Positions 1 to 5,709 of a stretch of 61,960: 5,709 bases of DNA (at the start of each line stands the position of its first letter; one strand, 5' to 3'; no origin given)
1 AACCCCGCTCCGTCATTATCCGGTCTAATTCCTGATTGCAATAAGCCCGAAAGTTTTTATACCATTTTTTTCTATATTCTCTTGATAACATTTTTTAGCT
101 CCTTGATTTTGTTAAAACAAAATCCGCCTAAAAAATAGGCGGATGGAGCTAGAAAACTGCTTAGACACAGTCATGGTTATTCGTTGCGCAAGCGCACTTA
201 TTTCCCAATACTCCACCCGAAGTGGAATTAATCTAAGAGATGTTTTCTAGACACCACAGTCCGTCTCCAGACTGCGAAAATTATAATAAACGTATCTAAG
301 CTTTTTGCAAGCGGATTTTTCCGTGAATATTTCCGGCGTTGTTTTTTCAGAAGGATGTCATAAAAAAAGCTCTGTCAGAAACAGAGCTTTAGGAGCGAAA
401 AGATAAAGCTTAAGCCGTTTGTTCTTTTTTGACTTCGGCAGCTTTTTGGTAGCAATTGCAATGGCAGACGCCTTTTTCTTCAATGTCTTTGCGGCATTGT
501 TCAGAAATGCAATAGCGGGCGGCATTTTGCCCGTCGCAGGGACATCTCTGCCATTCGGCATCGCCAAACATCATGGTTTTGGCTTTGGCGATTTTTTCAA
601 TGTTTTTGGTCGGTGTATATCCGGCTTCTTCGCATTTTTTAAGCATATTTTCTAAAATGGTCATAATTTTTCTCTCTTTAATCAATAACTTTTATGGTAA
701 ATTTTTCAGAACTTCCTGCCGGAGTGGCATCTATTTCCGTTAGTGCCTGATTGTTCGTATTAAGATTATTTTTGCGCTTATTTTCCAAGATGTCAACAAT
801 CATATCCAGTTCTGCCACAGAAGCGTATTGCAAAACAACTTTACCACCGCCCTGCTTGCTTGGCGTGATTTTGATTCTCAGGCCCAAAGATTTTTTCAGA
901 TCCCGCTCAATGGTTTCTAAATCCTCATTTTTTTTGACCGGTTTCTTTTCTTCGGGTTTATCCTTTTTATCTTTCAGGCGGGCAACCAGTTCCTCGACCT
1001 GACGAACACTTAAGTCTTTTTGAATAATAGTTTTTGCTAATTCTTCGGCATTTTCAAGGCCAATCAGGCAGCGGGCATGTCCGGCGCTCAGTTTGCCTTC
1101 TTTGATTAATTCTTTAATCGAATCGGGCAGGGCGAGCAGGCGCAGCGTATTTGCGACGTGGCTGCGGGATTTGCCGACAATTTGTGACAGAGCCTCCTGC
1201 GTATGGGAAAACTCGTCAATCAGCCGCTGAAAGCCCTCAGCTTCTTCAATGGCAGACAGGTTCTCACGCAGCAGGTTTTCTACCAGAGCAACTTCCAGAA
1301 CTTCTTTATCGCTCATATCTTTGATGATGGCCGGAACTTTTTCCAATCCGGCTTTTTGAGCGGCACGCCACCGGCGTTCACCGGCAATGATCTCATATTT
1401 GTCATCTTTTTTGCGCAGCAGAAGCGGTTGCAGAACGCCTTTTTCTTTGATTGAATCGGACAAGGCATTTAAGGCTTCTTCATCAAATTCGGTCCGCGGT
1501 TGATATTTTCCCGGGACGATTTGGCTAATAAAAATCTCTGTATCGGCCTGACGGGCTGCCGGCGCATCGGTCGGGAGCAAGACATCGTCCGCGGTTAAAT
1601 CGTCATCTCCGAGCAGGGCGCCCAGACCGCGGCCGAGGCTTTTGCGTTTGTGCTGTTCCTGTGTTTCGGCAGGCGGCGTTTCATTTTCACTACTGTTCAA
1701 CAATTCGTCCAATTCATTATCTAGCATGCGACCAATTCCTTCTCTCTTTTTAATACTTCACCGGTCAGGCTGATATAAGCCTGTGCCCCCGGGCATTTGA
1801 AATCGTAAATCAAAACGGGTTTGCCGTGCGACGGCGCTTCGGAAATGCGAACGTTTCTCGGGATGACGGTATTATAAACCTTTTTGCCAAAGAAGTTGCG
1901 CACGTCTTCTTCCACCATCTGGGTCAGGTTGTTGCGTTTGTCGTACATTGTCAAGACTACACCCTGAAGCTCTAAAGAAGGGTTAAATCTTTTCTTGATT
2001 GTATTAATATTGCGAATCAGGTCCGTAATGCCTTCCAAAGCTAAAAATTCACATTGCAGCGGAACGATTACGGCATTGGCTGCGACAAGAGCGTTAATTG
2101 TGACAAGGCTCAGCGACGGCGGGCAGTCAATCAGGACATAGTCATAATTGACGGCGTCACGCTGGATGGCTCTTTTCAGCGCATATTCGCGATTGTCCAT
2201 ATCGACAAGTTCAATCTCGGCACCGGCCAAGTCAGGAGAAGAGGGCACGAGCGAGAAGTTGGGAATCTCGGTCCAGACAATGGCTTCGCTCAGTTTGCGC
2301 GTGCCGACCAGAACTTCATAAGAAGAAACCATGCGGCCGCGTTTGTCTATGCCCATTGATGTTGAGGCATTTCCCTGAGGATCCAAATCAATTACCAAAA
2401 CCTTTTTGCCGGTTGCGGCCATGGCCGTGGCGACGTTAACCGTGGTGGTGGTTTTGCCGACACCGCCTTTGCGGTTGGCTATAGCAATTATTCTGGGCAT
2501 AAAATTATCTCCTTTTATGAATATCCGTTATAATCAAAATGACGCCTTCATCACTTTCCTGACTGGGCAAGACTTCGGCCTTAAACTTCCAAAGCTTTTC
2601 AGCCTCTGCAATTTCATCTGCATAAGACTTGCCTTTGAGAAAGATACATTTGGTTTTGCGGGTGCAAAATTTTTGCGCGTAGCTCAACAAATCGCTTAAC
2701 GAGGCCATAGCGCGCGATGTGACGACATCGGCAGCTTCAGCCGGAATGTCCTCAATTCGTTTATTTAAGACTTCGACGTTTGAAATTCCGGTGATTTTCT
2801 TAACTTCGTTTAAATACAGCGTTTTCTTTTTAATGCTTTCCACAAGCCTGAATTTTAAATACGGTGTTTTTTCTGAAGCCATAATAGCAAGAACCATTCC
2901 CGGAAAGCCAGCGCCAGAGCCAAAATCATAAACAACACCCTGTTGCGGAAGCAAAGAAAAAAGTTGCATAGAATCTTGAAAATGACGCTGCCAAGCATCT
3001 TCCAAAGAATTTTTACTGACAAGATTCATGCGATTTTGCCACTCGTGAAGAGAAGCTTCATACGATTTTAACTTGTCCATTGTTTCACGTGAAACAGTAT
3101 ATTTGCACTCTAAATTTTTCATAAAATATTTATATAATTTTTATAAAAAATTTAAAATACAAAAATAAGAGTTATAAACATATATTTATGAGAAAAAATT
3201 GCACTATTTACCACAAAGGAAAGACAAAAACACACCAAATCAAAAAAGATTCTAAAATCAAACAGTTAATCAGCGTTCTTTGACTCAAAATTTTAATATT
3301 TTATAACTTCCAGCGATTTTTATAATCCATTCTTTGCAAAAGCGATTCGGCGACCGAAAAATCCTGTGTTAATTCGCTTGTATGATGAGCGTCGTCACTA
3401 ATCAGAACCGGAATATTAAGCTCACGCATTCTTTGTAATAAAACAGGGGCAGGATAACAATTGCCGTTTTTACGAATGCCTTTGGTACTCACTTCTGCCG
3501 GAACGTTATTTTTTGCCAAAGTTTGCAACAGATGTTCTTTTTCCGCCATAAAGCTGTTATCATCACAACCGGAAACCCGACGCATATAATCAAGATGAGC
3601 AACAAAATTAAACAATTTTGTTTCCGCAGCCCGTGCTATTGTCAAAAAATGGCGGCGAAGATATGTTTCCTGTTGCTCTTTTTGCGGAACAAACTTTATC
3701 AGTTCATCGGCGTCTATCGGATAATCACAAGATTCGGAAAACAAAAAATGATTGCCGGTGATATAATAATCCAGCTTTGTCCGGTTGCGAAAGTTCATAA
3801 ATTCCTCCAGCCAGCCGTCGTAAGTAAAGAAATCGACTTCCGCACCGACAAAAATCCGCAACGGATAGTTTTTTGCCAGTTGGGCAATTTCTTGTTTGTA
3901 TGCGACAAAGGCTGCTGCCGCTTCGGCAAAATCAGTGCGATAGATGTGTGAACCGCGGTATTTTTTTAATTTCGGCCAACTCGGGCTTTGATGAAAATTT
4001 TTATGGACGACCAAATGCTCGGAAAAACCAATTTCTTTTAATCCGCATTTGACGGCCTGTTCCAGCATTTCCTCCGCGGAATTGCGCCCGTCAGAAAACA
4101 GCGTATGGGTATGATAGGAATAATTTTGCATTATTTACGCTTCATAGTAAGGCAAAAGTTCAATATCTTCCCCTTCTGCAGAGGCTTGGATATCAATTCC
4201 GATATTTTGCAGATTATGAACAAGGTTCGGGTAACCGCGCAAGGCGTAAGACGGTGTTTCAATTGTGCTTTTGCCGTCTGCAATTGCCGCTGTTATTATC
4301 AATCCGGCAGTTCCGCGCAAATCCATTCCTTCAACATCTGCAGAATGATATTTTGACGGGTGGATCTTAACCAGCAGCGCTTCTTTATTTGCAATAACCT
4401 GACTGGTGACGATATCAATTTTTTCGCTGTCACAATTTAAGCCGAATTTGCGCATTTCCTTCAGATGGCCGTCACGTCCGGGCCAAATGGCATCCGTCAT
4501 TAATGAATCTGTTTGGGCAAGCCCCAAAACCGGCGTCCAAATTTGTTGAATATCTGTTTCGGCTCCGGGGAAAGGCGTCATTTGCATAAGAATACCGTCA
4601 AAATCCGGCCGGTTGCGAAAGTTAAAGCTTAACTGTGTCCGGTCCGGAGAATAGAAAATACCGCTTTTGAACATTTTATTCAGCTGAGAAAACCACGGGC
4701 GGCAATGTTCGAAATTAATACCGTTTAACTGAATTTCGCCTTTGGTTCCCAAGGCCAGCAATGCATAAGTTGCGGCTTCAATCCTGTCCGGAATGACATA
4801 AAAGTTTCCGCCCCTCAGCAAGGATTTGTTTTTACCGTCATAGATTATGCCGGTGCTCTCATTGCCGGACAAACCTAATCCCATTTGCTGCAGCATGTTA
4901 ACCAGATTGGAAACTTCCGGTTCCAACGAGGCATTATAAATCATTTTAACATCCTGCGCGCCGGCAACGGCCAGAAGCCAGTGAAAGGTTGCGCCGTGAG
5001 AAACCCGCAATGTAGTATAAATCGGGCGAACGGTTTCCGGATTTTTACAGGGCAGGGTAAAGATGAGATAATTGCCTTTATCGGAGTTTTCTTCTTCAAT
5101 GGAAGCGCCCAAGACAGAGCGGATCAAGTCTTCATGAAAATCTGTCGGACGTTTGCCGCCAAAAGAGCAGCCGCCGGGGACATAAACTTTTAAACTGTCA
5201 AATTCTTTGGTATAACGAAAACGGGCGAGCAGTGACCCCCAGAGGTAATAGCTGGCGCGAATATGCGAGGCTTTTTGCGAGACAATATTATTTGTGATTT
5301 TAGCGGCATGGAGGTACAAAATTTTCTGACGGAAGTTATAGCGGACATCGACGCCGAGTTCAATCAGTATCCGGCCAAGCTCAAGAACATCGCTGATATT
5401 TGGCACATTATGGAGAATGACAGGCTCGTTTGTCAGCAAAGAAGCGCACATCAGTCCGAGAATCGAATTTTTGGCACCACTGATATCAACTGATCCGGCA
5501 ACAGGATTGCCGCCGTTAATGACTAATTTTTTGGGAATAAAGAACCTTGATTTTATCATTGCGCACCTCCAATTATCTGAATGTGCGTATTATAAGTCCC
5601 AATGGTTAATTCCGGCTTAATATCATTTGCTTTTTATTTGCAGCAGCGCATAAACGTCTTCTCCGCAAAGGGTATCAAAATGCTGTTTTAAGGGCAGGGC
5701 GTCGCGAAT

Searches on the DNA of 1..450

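Call 11: search_rna_families(source=window, start=1, end=450, threshold=evalue, max_evalue=10, show_alignments=2)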
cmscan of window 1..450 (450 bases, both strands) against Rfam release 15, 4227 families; matches with E-value up to 10: 8.
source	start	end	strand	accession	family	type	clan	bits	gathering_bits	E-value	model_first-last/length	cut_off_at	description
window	354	450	-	RF00557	L10_leader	Cis-reg; leader;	-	20.8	44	0.3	48-138/138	5'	Ribosomal protein L10 leader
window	107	207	-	RF02860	Arrc14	Gene; sRNA;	-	19.7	99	1.5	1-167/167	no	Actinobacillus sRNA 14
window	62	173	-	RF01578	RUF1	Gene; sRNA;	-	18.4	70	0.35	1-264/264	no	Plasmodium RNA of unkown function RUF1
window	62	173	-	RF02192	TCL6_2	Gene; lncRNA;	-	17.5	45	0.99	1-126/126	no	T-cell leukemia/lymphoma 6 conserved region 2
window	152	204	-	RF02548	Oskar_OES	Cis-reg;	-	16.9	46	4.3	1-67/67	no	Oocyte entry signal (OES) from oskar mRNA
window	318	377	-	RF02281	TtnuCD4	Gene; snRNA; snoRNA; CD-box;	-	14.1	60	5.7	1-60/60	no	Tetrahymena snoRNA TtnuCD4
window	28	131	-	RF02557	CbSR1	Gene; sRNA;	-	12.9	146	5.4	1-112/112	no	Coxiella burnetii sRNA 1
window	121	155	-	RF02677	NsiR4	Gene; sRNA;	-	12.8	40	3.5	29-65/65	no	Nitrogen stress-induced RNA 4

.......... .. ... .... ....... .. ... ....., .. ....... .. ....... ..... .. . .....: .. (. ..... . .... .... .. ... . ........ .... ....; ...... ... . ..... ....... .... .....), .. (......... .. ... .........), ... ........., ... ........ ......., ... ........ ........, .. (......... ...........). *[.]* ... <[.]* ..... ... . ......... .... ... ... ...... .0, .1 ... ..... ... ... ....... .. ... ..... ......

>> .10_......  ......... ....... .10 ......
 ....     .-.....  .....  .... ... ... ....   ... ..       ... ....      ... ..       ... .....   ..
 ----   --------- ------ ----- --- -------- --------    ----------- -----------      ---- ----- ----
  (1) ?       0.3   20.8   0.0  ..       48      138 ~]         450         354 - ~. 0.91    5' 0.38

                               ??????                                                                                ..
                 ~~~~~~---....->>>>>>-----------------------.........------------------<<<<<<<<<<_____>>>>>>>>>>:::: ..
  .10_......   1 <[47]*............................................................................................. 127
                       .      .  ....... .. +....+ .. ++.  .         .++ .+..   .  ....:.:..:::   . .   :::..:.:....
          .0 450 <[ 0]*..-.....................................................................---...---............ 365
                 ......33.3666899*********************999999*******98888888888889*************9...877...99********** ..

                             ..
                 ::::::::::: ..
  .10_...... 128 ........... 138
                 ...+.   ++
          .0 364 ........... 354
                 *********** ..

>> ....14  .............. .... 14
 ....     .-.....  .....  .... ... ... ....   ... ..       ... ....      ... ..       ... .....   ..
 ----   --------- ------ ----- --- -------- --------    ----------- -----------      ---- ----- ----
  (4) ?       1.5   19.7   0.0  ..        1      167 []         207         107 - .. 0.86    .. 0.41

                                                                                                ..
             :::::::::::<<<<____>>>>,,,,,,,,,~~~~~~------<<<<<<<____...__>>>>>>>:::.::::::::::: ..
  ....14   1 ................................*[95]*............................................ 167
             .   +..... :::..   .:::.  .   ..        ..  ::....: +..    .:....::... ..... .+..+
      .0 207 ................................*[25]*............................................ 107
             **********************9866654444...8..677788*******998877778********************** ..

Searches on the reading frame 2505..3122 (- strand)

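Call 7: search_protein_families(library=pfam, proteins=[window:2505-3122:-], max_evalue=0.01)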
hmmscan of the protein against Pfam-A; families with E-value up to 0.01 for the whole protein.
window:2505-3122:- (205 aa): 2 families
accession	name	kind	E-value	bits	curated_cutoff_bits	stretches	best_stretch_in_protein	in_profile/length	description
PF02527.21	GidB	-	6.3e-44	149.9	27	1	16-182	3-167/184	rRNA small subunit methyltransferase G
PF13847.12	Methyltransf_31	-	0.0013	18.9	27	1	63-151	6-96/145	Methyltransferase domain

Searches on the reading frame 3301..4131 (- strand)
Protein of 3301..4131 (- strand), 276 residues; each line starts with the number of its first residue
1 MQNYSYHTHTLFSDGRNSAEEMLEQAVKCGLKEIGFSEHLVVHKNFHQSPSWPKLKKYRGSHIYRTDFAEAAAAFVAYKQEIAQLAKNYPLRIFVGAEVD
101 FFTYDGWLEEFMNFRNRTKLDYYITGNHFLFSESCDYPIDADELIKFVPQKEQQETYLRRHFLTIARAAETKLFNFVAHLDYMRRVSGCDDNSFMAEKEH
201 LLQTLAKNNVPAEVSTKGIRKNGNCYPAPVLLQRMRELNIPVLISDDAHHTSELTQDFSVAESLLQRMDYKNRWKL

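Call 7: search_protein_families(library=pfam, proteins=[window:3301-4131:-], max_evalue=0.01)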
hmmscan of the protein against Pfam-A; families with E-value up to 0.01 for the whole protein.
window:3301-4131:- (276 aa): 1 family
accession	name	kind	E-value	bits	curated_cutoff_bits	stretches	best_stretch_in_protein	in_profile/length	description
PF02811.25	PHP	-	1.3e-15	58.5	26.4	1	6-216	2-163/164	PHP domain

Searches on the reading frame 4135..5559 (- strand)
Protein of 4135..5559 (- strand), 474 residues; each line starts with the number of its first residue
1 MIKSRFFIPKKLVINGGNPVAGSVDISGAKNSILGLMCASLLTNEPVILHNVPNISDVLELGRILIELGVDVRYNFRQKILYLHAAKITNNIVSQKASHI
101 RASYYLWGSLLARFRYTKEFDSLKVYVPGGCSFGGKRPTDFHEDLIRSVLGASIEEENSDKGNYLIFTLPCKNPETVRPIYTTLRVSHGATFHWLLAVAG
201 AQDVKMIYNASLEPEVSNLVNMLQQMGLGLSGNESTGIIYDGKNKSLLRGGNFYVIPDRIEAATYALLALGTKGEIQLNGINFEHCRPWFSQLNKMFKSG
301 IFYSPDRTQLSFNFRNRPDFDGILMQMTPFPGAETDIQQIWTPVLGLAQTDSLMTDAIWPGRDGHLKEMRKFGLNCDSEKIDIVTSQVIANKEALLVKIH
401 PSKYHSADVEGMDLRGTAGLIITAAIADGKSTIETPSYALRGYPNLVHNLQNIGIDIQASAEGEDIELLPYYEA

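Call 7: search_protein_families(library=pfam, proteins=[window:4135-5559:-], max_evalue=0.01)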
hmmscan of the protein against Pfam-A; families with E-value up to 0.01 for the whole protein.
window:4135-5559:- (474 aa): 1 family
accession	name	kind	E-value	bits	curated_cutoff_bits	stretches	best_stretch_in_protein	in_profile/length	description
PF00275.25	EPSP_synthase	-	8.6e-40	137.1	22.8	1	15-450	2-417/417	EPSP synthase (3-phosphoshikimate 1-carboxyvinyltransferase)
